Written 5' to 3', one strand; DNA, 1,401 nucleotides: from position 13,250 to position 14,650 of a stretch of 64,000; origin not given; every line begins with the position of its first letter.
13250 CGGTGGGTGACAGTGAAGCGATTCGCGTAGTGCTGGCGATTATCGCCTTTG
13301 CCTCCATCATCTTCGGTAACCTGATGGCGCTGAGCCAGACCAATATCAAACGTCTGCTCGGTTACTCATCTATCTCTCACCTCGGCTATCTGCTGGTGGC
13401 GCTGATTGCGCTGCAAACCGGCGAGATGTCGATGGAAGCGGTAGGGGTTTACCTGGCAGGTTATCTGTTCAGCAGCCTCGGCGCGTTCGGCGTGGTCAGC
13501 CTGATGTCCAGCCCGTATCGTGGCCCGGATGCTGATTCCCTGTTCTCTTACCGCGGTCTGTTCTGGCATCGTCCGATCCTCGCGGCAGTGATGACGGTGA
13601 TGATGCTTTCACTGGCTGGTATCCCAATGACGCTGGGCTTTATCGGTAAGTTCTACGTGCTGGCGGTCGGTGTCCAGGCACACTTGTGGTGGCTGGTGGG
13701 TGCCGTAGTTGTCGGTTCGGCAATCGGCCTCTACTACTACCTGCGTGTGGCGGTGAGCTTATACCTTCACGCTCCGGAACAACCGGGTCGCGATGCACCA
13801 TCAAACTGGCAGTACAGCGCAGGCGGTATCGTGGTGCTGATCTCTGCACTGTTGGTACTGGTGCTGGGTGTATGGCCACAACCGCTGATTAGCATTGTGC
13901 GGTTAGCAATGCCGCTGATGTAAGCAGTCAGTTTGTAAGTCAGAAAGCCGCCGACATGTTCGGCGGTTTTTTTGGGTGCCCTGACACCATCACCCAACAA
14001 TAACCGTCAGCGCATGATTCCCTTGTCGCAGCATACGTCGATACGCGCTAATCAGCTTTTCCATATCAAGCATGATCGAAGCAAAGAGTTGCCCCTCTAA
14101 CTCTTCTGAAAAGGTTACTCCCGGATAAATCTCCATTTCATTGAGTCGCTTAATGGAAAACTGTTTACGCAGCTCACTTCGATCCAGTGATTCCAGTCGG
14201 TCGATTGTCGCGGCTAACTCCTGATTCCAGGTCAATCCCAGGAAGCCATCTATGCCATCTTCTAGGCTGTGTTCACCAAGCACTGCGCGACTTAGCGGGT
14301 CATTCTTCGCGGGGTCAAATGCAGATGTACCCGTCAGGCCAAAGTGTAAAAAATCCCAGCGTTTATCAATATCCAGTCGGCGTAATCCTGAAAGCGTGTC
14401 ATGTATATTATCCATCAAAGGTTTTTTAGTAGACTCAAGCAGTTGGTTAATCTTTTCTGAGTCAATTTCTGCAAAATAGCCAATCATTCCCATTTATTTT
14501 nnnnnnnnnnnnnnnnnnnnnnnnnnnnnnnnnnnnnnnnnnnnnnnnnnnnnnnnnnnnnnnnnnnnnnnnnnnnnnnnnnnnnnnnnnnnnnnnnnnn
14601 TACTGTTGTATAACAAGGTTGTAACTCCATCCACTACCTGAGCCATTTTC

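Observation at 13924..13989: nuoN is followed directly by yfbM; the yfbN-yfbO-yfbP block expected from K-12 is absent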

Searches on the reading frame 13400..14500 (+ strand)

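Call 18: search_protein_families(proteins=[L001:6608-7456:-, L001:7515-7937:-, L001:8146-8862:+], library=ncbifam, max_evalue=0.01)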
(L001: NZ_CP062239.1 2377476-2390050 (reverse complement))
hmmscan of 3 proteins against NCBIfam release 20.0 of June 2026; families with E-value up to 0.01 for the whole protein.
L001:6608-7456:- (282 aa): 0 families

L001:7515-7937:- (140 aa): 0 families

L001:8146-8862:+ (238 aa): 1 family
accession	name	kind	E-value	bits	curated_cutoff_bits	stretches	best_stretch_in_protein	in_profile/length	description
TIGR00264.2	TIGR00264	equivalog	0.0016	18.8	80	0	42-76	77-111/112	nascent polypeptide-associated complex protein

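Call 19: search_protein_families(proteins=[L001:6608-7456:-, L001:7515-7937:-, L001:8146-8862:+], library=padloc, max_evalue=0.01)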
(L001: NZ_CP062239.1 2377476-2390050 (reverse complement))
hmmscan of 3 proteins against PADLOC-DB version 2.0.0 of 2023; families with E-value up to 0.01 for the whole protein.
L001:6608-7456:- (282 aa): 0 families

L001:7515-7937:- (140 aa): 0 families

L001:8146-8862:+ (238 aa): 0 families

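Call 46: profile_search(protein=L001:8146-8862:+)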
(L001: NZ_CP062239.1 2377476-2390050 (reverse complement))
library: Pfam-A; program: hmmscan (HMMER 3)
A. the first sequence (238 residues): domains with independent E <= 10: 5; with E <= 0.001: 0
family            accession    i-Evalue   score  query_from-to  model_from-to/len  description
UBA_4             PF14555.12     0.0032    17.6      19-42         16-39/43  UBA-like domain
SOR_SNZ           PF01680.23       0.19    11.9       6-79         61-137/207  SOR/SNZ family
UBA_HYPK          PF19026.7         1.4     8.8      46-75         10-39/41  HYPK UBA domain
CUE               PF02845.22        2.7     8.2      19-36         18-35/42  CUE domain
UBA_HYPK          PF19026.7         8.2     6.4      19-37         20-38/41  HYPK UBA domain

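Call 47: profile_search(protein=L001:7515-7937:-)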
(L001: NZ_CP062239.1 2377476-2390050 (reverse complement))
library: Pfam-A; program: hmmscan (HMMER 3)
A. the first sequence (140 residues): domains with independent E <= 10: 0; with E <= 0.001: 0
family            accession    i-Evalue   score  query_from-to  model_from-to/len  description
(no Pfam family matches the first sequence, even at E <= 10)

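Call 48: profile_search(protein=L001:6608-7456:-)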
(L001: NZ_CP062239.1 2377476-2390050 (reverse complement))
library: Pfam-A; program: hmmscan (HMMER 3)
A. the first sequence (282 residues): domains with independent E <= 10: 6; with E <= 0.001: 2
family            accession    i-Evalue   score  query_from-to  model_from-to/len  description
TPR_16            PF13432.12    2.7e-05    24.9     112-167         9-63/65  Tetratricopeptide repeat
TPR_14            PF13428.12    0.00024    21.9     105-141         6-42/44  Tetratricopeptide repeat
TPR_19            PF14559.12     0.0012    19.6      96-141        21-66/68  Tetratricopeptide repeat
TPR_17            PF13431.12      0.083    13.7     122-153         1-32/34  Tetratricopeptide repeat
YfdX              PF10938.13       0.28    11.6     105-154         6-49/149  YfdX protein
TPR_2             PF07719.23       0.47    11.2     102-132         3-33/34  Tetratricopeptide repeat

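Call 50: find_homologous_proteins(query=L001:8146-8859:+, max_evalue=0.001)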
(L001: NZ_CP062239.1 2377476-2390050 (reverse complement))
Query L001:8146-8859:+ (238 aa): 19 proteins with E <= 0.001 among 1011 candidates.
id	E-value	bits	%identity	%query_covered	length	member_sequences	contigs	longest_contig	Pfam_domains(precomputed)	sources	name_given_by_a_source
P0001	2.5e-155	533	100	100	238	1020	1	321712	-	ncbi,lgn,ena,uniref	ncbi:protein YfbN [Escherichia sp. 584]|uniref:protein YfbN n=1 Tax=Escherichia sp. 584 TaxID=343563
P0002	4.8e-136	470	87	100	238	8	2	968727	-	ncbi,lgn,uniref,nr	ncbi:hypothetical protein [Escherichia sp. E2748]|uniref:hypothetical protein n=1 Tax=Escherichia sp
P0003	4.1e-133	460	85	100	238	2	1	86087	-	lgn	-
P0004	1.1e-132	459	86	100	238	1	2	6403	-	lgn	-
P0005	2.3e-122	425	79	100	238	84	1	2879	-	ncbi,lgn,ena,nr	ncbi:TPA: hypothetical protein OHQ18_004959 [Escherichia coli]|nr:hypothetical protein [Escherichia 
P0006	1.0e-113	397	82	100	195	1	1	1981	-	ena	-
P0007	6.7e-105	368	71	100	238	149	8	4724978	-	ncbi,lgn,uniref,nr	ncbi:hypothetical protein [Escherichia fergusonii]|uniref:hypothetical protein n=1 Tax=Escherichia f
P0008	3.8e-94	333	81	79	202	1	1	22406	-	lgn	-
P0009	1.8e-91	324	81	76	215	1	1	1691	-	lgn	-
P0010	6.0e-91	322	81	76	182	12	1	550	-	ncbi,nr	ncbi:TPA: hypothetical protein OHO87_004887, partial [Escherichia coli]|nr:hypothetical protein [Esc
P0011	2.3e-80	288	83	66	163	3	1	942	-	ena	-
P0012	8.9e-77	276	99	55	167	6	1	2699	-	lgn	-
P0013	4.7e-73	264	100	52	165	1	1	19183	PF02424.21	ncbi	ncbi:FAD:protein FMN transferase, partial [Escherichia coli]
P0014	1.0e-70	256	74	63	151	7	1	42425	-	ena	-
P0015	5.0e-65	238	99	45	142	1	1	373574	-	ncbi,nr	ncbi:hypothetical protein Q5545_00005, partial [Escherichia coli]|nr:hypothetical protein [Escherich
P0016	7.4e-58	214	46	99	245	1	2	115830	-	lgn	-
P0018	1.2e-55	207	46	97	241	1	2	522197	-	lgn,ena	-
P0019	1.4e-26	112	39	68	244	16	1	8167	-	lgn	-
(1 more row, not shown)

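Call 51: find_encoding_contigs(protein=P0007, flank=8000, max_places=3)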
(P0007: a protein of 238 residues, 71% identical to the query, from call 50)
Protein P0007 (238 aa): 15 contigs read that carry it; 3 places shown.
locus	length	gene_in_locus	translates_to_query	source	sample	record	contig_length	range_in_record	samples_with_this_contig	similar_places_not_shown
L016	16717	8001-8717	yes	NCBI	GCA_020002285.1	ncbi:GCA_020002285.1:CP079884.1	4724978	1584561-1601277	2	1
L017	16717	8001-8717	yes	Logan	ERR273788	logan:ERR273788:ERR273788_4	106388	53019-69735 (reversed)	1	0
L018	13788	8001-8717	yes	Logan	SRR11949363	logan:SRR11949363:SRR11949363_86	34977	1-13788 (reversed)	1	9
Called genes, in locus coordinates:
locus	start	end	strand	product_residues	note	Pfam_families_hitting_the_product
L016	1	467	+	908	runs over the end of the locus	PF00111:Fer2, PF13510:Fer2_4, PF10588:NADH-G_4Fe-4S_3, PF22117:Fer4_Nqo3, PF04879:Molybdop_Fe4S4, PF00384:Molybdopterin, PF01568:Molydop_binding (weak)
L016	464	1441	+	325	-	PF00146:NADHdh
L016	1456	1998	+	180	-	PF13183:Fer4_8 (faint), PF13534:Fer4_17 (faint), PF14697:Fer4_21 (faint), PF12797:Fer4_2 (faint), PF13237:Fer4_10 (weak), PF12838:Fer4_7, PF13187:Fer4_9 (weak), PF00037:Fer4, +3 more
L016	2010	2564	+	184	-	PF00499:Oxidored_q3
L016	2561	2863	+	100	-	PF00420:Oxidored_q2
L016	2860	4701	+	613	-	PF00662:Proton_antipo_N, PF00361:Proton_antipo_M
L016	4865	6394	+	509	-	PF00361:Proton_antipo_M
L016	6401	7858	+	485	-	PF00361:Proton_antipo_M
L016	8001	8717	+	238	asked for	-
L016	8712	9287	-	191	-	-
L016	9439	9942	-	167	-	PF08974:DUF1877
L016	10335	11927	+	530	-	PF12450:vWF_A, PF00092:VWA, PF13519:VWA_2, PF13768:VWA_3, PF12034:YfbK_C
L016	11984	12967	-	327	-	PF01584:CheW, PF00072:Response_reg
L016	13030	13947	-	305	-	PF23023:Anti-Pycsar_Apyc1, PF00753:Lactamase_B (weak), PF12706:Lactamase_B_2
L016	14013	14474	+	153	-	PF13673:Acetyltransf_10, PF00583:Acetyltransf_1, PF13508:Acetyltransf_7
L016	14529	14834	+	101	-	PF05957:DUF883, PF19029:DUF883_C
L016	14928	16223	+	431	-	PF00425:Chorismate_bind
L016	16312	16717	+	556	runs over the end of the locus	PF02776:TPP_enzyme_N, PF16582:TPP_enzyme_M_2, PF02775:TPP_enzyme_C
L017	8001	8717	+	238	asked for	-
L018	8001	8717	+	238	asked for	-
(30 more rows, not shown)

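Call 52: find_encoding_contigs(protein=P0018, flank=8000, max_places=2)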
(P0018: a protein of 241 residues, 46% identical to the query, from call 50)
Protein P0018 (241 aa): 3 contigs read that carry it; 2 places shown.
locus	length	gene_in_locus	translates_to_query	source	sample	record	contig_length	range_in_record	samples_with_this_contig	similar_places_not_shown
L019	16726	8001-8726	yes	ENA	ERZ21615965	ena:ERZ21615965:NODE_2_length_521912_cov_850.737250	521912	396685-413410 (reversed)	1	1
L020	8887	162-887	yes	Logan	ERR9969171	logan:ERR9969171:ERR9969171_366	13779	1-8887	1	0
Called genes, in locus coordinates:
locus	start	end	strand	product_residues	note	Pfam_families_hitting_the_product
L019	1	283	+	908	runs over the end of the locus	PF00111:Fer2, PF13510:Fer2_4, PF10588:NADH-G_4Fe-4S_3, PF22117:Fer4_Nqo3, PF04879:Molybdop_Fe4S4, PF00384:Molybdopterin, PF01568:Molydop_binding (weak)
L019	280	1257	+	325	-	PF00146:NADHdh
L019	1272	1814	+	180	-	PF13183:Fer4_8 (faint), PF13534:Fer4_17 (faint), PF14697:Fer4_21 (faint), PF12797:Fer4_2 (faint), PF13237:Fer4_10 (weak), PF12838:Fer4_7, PF13187:Fer4_9 (weak), PF00037:Fer4, +3 more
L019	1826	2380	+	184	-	PF00499:Oxidored_q3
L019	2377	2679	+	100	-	PF00420:Oxidored_q2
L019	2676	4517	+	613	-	PF00662:Proton_antipo_N, PF00361:Proton_antipo_M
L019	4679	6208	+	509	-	PF00361:Proton_antipo_M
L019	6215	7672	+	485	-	PF00361:Proton_antipo_M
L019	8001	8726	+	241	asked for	-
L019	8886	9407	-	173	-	-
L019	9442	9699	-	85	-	-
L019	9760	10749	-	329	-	PF01546:Peptidase_M20 (faint), PF04389:Peptidase_M28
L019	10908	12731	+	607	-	PF12450:vWF_A, PF00092:VWA, PF13768:VWA_3, PF13519:VWA_2, PF12034:YfbK_C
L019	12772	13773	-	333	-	PF01584:CheW, PF00072:Response_reg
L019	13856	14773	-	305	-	PF23023:Anti-Pycsar_Apyc1, PF00753:Lactamase_B (weak), PF12706:Lactamase_B_2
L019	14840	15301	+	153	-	PF00583:Acetyltransf_1, PF13673:Acetyltransf_10, PF13508:Acetyltransf_7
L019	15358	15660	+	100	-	PF05957:DUF883, PF19029:DUF883_C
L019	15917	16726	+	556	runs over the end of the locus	PF02776:TPP_enzyme_N, PF16582:TPP_enzyme_M_2, PF02775:TPP_enzyme_C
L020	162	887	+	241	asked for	-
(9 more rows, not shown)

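Call 62: search_protein_families(proteins=[L016:8715-9287:-, L019:8889-9407:-, L019:9445-9699:-, L016:8001-8714:+], library=ncbifam, max_evalue=0.1)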
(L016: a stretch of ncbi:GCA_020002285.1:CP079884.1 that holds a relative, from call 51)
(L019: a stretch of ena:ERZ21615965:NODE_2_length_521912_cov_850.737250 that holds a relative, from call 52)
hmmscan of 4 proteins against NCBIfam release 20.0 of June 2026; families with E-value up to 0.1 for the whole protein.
L016:8715-9287:- (191 aa): 0 families

L019:8889-9407:- (173 aa): 0 families

L019:9445-9699:- (85 aa): 1 family
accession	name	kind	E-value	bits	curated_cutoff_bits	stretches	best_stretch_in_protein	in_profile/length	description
NF033932.1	LapB_rpt_80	domain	0.1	12.9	45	0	55-78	35-58/83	LapB repeat-containing protein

L016:8001-8714:+ (238 aa): 4 families
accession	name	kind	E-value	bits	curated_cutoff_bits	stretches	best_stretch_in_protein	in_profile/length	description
TIGR00264.2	TIGR00264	equivalog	0.013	15.9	80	0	42-76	77-111/112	nascent polypeptide-associated complex protein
NF006586.0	PRK09112.1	equivalog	0.022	13.9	308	1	19-78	221-278/351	DNA polymerase III subunit delta'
NF003215.0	PRK04180.1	equivalog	0.059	12.8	395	0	6-79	70-146/298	pyridoxal 5'-phosphate synthase lyase subunit PdxS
NF011763.0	PRK15217.1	subfamily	0.081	11.1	933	1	81-151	449-521/826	fimbrial biogenesis outer membrane usher protein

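Call 68: profile_search(protein=L016:8715-9287:-)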
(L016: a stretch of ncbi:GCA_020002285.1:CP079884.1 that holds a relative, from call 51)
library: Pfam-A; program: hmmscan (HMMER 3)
A. the first sequence (191 residues): domains with independent E <= 10: 2; with E <= 0.001: 0
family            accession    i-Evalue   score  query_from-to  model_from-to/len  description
SMI1_KNR4         PF09346.15     0.0013    19.7      26-122         1-63/125  SMI1 / KNR4 family (SUKH-1)
SUKH_5            PF14567.11      0.081    13.2      15-53          7-48/142  SMI1-KNR4 cell-wall

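Call 74: list_cluster_members(proteins=[P0016, P0018, P0019, P0002, P0005])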
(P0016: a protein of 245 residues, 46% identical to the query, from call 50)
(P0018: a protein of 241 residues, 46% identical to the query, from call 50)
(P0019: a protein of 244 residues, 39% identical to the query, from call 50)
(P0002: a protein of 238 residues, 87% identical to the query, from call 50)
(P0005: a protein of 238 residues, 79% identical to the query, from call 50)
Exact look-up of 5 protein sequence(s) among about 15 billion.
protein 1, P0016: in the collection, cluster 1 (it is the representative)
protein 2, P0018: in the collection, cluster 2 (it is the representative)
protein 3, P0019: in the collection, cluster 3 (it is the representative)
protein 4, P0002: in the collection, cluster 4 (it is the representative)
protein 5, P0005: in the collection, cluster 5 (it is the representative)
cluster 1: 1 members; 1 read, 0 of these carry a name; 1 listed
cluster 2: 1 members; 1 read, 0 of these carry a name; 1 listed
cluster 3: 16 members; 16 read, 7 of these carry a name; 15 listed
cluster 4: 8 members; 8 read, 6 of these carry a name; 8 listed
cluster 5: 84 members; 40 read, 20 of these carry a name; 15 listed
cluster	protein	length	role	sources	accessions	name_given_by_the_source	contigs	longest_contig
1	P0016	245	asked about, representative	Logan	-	-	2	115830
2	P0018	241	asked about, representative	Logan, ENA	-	-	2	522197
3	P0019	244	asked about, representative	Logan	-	-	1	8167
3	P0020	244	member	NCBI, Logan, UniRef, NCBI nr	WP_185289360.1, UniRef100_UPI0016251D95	hypothetical protein [Chryseobacterium lactis] | hypothetical protein n=2 Tax=Pseudomonadati TaxID=3379134 RepID=UPI0016251D95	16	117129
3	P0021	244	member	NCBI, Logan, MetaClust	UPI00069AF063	status=active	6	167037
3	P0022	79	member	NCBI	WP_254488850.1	hypothetical protein, partial [Salmonella enterica]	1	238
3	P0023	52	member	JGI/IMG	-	hypothetical protein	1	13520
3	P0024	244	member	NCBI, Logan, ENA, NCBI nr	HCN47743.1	MAG TPA: hypothetical protein DIT10_01360 [Chryseobacterium sp.] | hypothetical protein [Chryseobacterium sp.]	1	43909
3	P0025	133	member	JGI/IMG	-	hypothetical protein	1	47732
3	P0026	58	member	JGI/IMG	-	hypothetical protein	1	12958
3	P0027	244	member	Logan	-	-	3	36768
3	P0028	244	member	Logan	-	-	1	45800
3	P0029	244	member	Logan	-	-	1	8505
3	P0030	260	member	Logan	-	-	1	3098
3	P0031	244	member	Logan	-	-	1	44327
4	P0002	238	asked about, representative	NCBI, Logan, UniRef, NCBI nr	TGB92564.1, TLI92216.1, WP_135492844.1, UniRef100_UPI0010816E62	hypothetical protein [Escherichia sp. E2748] | hypothetical protein n=1 Tax=Escherichia sp. E2748 TaxID=2044460 RepID=UPI0010816E62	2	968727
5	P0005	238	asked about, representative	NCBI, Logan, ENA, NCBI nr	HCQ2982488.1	TPA: hypothetical protein OHQ18_004959 [Escherichia coli] | hypothetical protein [Escherichia coli]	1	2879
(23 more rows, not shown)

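Call 75: find_encoding_contigs(protein=P0016, flank=6000, max_places=2)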
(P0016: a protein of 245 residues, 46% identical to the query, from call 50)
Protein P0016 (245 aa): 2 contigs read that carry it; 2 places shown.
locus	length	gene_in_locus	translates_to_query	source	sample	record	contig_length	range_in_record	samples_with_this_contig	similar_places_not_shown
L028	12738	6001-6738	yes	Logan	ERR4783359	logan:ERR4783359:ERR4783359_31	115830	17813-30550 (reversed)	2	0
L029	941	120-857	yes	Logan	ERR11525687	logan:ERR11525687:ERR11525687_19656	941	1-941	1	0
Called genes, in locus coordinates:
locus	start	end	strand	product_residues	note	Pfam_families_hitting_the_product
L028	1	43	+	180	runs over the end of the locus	PF13183:Fer4_8 (faint), PF13534:Fer4_17 (faint), PF14697:Fer4_21 (faint), PF12797:Fer4_2 (faint), PF13237:Fer4_10 (weak), PF12838:Fer4_7, PF13187:Fer4_9 (weak), PF00037:Fer4, +3 more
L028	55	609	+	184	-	PF00499:Oxidored_q3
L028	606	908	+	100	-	PF00420:Oxidored_q2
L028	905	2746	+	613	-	PF00662:Proton_antipo_N, PF00361:Proton_antipo_M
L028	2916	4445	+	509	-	PF00361:Proton_antipo_M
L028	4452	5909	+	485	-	PF00361:Proton_antipo_M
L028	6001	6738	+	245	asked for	-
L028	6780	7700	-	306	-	PF23023:Anti-Pycsar_Apyc1, PF12706:Lactamase_B_2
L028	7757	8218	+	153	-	PF13527:Acetyltransf_9 (weak), PF00583:Acetyltransf_1, PF13673:Acetyltransf_10, PF13508:Acetyltransf_7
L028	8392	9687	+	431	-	PF00425:Chorismate_bind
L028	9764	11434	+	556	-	PF02776:TPP_enzyme_N, PF16582:TPP_enzyme_M_2, PF02775:TPP_enzyme_C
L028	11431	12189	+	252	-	PF00561:Abhydrolase_1, PF12697:Abhydrolase_6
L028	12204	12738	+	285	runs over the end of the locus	PF00378:ECH_1, PF16113:ECH_2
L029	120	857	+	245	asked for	-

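Call 76: find_encoding_contigs(protein=P0020, flank=6000, max_places=2)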
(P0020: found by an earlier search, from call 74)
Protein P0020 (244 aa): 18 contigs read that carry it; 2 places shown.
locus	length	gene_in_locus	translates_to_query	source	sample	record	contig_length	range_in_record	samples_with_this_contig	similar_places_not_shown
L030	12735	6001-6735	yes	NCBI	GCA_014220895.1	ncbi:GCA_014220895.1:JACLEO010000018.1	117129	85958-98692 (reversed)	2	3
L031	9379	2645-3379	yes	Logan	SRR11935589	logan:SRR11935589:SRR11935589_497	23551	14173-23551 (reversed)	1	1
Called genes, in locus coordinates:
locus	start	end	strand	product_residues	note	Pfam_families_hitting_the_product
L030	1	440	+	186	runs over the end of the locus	-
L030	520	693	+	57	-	-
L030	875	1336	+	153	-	-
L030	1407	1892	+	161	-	-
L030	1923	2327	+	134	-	PF00293:NUDIX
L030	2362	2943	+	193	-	-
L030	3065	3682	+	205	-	-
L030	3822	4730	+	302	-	PF00561:Abhydrolase_1, PF12146:Hydrolase_4, PF12697:Abhydrolase_6, PF03096:Ndr (weak)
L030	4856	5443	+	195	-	-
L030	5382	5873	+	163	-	PF08818:DUF1801 (weak)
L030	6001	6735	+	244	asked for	-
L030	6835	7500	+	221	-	-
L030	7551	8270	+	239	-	PF09992:NAGPA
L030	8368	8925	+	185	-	PF01872:RibD_C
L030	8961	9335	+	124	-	-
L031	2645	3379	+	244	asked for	-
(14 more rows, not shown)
